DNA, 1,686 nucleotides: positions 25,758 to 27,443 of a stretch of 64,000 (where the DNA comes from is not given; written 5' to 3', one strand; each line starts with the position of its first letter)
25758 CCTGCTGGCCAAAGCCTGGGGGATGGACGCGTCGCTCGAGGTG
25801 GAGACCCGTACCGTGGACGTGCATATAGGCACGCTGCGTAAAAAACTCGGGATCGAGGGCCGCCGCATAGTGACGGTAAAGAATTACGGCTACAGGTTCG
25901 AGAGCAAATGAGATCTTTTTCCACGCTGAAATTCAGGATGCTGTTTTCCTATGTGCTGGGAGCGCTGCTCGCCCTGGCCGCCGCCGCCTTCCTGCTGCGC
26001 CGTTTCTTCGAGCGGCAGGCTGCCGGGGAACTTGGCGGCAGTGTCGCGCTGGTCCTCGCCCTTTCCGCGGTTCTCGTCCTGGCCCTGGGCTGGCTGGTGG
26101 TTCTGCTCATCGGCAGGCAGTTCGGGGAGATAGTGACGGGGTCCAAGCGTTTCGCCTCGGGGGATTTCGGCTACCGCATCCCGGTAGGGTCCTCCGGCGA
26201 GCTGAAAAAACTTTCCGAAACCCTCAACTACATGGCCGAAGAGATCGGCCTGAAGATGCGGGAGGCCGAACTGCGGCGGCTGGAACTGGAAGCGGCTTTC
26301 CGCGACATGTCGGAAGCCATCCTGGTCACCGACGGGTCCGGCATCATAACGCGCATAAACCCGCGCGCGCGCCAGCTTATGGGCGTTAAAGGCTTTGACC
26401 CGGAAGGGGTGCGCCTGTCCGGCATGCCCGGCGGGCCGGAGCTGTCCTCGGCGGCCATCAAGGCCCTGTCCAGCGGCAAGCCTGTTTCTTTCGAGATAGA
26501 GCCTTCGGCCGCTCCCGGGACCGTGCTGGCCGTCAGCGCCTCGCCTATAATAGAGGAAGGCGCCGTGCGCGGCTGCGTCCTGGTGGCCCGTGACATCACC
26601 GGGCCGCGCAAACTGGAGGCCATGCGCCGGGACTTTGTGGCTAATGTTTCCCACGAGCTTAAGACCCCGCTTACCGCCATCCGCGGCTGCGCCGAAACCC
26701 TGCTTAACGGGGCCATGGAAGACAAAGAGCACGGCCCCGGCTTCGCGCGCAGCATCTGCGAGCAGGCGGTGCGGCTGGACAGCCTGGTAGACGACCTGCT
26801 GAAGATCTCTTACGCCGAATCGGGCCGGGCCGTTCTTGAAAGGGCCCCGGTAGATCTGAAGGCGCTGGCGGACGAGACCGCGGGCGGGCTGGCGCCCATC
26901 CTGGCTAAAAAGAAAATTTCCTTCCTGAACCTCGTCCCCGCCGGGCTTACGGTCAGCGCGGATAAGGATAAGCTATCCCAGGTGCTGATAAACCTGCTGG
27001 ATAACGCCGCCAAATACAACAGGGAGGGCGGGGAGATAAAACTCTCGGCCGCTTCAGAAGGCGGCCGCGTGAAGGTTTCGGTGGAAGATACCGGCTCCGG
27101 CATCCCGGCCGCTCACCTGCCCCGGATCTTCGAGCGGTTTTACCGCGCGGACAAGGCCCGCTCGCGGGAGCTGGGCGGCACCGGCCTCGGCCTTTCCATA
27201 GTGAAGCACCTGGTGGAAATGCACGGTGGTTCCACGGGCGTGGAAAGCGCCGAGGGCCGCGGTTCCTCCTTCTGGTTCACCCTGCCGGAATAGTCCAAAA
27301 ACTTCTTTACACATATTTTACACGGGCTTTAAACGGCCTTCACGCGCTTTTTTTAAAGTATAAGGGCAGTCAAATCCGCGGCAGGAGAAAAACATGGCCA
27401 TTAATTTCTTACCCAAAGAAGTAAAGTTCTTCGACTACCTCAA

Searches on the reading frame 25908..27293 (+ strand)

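Call 13: search_protein_families(library=pfam, proteins=[window:25908-27293:+], max_evalue=0.001)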
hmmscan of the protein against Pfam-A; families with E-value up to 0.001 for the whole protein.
window:25908-27293:+ (461 aa): 7 families
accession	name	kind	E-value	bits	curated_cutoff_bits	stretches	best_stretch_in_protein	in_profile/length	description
PF02518.31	HATPase_c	-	2.3e-33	115.4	26.4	1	352-460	2-108/111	Histidine kinase-, DNA gyrase B-, and HSP90-like ATPase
PF00512.31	HisKA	-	1.1e-16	61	26.9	1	239-306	1-66/66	His Kinase A (phospho-acceptor) domain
PF08448.16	PAS_4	-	4e-09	37.1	23.1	1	133-232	3-107/110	PAS fold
PF00672.30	HAMP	-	3.8e-08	34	25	1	68-113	6-51/53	HAMP domain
PF13426.13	PAS_9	-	1.2e-05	25.9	27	1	136-231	2-102/103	PAS domain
PF13188.13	PAS_8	-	6.3e-05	23.2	21.8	1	127-164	3-38/65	PAS domain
PF13581.12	HATPase_c_2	-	0.00044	20.7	27.4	1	365-437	41-110/127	Histidine kinase-like ATPase domain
